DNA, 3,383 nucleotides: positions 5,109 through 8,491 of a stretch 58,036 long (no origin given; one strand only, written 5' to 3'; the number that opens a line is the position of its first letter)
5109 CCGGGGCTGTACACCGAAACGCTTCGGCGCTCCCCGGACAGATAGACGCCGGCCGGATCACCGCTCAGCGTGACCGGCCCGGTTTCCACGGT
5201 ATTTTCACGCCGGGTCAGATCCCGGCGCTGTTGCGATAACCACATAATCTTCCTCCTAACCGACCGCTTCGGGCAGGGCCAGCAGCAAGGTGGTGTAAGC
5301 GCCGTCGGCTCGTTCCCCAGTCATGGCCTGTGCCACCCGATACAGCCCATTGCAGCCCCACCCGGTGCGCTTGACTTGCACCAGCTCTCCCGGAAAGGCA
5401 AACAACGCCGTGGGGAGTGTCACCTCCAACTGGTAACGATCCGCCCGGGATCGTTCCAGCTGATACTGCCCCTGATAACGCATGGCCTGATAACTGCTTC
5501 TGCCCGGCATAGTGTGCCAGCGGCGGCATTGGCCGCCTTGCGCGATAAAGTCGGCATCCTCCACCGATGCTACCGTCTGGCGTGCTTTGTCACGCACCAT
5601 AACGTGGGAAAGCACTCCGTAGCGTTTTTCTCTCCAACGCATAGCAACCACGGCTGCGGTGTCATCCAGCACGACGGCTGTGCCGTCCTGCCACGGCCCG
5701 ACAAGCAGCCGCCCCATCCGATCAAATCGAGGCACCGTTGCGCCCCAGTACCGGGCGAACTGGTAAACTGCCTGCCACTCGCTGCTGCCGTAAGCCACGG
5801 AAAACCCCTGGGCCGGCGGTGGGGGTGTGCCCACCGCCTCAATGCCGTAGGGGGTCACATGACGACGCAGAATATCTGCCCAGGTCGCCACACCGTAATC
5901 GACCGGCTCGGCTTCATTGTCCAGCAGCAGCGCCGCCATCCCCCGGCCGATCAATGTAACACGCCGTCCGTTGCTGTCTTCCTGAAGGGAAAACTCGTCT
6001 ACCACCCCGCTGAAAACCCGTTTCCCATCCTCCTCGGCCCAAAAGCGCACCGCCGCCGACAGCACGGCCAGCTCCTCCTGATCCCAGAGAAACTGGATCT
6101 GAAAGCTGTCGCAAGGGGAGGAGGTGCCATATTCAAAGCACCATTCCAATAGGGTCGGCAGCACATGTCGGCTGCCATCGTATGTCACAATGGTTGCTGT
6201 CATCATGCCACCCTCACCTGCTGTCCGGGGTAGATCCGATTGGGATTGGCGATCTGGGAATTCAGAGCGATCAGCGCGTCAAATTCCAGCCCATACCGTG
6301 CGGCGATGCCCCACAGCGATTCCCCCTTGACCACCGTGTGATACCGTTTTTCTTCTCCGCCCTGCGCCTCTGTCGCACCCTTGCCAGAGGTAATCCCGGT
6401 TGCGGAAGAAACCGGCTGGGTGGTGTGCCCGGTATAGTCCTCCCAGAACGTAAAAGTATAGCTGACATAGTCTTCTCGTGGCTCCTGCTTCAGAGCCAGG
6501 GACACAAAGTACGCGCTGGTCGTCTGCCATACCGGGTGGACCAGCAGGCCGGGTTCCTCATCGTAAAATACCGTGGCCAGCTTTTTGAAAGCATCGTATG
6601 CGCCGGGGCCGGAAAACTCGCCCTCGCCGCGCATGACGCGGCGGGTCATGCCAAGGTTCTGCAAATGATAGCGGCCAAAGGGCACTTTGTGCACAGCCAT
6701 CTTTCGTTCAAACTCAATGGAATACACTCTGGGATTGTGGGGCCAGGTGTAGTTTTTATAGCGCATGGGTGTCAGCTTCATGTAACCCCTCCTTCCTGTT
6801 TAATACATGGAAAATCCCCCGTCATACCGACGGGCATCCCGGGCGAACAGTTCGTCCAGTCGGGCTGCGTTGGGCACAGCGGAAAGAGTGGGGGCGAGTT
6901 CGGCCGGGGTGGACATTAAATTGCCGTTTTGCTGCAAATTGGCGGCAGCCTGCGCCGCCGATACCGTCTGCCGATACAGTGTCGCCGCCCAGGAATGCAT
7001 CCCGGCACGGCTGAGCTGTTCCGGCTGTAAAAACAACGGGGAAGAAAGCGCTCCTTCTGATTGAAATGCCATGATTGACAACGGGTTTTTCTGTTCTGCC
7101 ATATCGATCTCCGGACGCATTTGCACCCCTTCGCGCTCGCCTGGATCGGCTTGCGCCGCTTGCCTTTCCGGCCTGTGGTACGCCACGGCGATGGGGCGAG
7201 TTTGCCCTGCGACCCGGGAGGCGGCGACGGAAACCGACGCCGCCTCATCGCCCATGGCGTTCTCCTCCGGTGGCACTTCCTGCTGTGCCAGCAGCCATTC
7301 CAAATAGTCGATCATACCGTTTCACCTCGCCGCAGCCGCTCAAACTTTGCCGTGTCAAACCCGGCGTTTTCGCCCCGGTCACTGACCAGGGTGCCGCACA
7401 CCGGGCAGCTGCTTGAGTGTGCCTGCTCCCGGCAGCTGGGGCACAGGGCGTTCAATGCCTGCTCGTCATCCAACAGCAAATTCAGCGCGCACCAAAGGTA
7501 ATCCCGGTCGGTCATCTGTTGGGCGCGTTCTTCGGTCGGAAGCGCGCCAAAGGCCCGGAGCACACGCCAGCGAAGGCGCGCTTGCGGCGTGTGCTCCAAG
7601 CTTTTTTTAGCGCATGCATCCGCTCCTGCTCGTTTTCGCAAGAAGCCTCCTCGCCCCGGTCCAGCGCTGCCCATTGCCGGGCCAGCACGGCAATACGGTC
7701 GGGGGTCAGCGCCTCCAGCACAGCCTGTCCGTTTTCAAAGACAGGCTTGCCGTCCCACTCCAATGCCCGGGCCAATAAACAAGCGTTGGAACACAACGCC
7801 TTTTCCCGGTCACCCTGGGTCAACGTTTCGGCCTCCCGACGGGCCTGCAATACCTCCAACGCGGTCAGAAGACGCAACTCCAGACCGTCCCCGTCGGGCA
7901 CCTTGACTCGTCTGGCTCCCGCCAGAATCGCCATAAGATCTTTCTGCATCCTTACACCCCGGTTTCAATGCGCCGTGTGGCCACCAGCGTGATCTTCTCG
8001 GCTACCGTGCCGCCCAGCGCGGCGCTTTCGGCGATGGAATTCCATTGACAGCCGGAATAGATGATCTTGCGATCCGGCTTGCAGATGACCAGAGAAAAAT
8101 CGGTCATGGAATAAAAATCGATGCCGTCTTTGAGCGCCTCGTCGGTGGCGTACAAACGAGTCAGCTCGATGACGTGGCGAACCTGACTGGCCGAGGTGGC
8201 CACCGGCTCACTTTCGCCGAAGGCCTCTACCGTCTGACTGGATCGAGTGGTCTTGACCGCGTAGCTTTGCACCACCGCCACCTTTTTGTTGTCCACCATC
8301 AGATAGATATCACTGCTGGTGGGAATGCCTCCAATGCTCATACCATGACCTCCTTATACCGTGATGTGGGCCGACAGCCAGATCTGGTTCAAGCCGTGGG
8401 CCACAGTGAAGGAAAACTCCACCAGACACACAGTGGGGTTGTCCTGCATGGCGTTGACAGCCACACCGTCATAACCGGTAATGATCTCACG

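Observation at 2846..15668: Compact intact PBSX-like head and contractile-tail cluster lacks lysogeny, replication, fibre and lysis genes: candidate domesticated GTA-like particle locus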

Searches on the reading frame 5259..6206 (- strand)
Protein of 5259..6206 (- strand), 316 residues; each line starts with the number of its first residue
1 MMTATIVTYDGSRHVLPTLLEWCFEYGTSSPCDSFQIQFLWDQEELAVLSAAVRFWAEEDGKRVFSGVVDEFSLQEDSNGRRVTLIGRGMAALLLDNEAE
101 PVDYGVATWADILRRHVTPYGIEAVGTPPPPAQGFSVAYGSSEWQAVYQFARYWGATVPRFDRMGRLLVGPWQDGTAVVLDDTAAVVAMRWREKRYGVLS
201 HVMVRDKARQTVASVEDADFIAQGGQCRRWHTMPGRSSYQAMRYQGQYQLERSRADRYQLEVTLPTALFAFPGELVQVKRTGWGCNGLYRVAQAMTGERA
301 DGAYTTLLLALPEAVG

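Call 6: search_protein_families(library=pfam, proteins=[window:5259-6206:-], max_evalue=0.01)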
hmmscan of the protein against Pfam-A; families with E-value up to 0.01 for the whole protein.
window:5259-6206:- (316 aa): 0 families

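Call 8: search_protein_families(library=phrogs, proteins=[window:5259-6206:-], max_evalue=0.001)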
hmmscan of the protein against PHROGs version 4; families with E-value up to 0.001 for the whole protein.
window:5259-6206:- (316 aa): 1 family
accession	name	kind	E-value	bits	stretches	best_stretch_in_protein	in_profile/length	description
phrog_177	-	tail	1.5e-32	114.2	1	16-315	89-412/623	baseplate hub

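Call 77: search_protein_families(library=ncbifam, proteins=[window:5259-6206:-], max_evalue=0.01)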
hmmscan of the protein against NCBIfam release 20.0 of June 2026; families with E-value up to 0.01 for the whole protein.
window:5259-6206:- (316 aa): 0 families

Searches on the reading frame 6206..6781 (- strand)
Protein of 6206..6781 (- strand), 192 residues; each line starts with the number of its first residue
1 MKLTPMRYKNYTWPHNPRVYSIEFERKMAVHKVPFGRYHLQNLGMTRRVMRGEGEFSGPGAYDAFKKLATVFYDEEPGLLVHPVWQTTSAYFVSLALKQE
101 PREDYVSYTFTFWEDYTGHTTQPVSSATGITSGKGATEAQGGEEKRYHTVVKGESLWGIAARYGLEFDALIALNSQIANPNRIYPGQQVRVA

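Call 6: search_protein_families(library=pfam, proteins=[window:6206-6781:-], max_evalue=0.01)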
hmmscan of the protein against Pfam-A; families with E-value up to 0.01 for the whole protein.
window:6206-6781:- (192 aa): 2 families
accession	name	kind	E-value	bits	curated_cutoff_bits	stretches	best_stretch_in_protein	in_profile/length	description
PF01476.26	LysM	-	1.3e-14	54.3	20.9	1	148-191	1-42/43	LysM domain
PF07157.17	DNA_circ_N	-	2.4e-05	25.1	21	1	23-85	20-83/88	DNA circularisation protein N-terminus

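Call 8: search_protein_families(library=phrogs, proteins=[window:6206-6781:-], max_evalue=0.001)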
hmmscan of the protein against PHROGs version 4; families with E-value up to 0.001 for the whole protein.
window:6206-6781:- (192 aa): 11 families
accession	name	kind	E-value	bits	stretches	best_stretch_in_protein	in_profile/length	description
phrog_380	-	lysis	1.6e-21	77.7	1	97-191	136-234/309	endolysin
phrog_291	-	lysis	6.4e-11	42.7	1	120-191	404-474/509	endolysin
phrog_184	-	tail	2.9e-09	37.6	1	23-118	27-125/411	baseplate hub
phrog_14642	-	lysis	4.5e-07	30.5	1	139-191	20-70/215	endolysin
phrog_4602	-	other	8.8e-07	30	1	126-191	16-79/220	transglycosylase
phrog_13545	-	unknown function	1.2e-06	29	1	106-192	232-318/323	-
phrog_1274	-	lysis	1.2e-05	26.1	1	143-174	21-52/70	lysM motif protein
phrog_16855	-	tail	1.5e-05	26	1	24-115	27-121/158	Gpu-like tail protein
phrog_2742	-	lysis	0.00018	22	1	137-191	254-310/318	endolysin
phrog_7348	-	lysis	0.00035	18.5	1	144-191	2103-2149/2564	endolysin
phrog_28394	-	unknown function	0.00044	20.5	1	149-191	70-111/303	-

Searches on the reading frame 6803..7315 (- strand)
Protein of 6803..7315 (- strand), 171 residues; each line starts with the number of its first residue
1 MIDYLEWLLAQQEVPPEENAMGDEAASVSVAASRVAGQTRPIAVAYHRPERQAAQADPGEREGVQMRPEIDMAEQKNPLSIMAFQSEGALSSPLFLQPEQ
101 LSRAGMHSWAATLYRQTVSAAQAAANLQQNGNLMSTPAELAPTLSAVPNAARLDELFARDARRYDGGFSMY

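Call 6: search_protein_families(library=pfam, proteins=[window:6803-7315:-], max_evalue=0.01)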
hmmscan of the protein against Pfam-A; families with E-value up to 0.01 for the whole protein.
window:6803-7315:- (171 aa): 0 families

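Call 8: search_protein_families(library=phrogs, proteins=[window:6803-7315:-], max_evalue=0.001)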
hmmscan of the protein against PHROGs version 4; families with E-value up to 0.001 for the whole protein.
window:6803-7315:- (171 aa): 0 families

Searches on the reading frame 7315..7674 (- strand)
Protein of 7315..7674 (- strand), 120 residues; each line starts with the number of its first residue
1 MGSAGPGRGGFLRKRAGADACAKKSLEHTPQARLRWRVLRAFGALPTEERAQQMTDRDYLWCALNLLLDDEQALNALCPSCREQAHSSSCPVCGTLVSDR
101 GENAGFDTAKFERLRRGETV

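Call 6: search_protein_families(library=pfam, proteins=[window:7315-7674:-], max_evalue=0.01)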
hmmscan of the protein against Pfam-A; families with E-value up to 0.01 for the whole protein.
window:7315-7674:- (120 aa): 2 families
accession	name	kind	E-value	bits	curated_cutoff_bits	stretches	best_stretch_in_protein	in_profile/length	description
PF14447.12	Prok-RING_4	-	0.0034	17.7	27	1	77-99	20-42/46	Prokaryotic RING finger family 4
PF12773.13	DZR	-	0.0063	17.1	27.3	0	75-99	12-36/45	Double zinc ribbon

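Call 8: search_protein_families(library=phrogs, proteins=[window:7315-7674:-], max_evalue=0.001)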
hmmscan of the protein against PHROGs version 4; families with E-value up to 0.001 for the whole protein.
window:7315-7674:- (120 aa): 0 families

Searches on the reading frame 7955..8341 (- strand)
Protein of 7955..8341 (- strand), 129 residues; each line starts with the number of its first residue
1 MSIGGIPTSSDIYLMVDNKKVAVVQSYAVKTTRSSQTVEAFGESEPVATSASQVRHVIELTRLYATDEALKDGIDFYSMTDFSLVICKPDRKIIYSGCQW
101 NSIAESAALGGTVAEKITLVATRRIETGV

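Call 6: search_protein_families(library=pfam, proteins=[window:7955-8341:-], max_evalue=0.01)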
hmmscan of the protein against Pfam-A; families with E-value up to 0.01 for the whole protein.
window:7955-8341:- (129 aa): 0 families

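Call 8: search_protein_families(library=phrogs, proteins=[window:7955-8341:-], max_evalue=0.001)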
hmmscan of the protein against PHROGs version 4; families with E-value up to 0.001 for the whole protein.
window:7955-8341:- (129 aa): 2 families
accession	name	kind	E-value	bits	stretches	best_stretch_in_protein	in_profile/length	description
phrog_27038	-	unknown function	4.4e-57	192.6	1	3-127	3-127/129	-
phrog_985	-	head and packaging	2.7e-05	24.9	1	8-72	11-75/141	virion structural protein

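Call 77: search_protein_families(library=ncbifam, proteins=[window:7955-8341:-], max_evalue=0.01)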
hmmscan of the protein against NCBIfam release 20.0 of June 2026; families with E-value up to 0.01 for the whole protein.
window:7955-8341:- (129 aa): 0 families
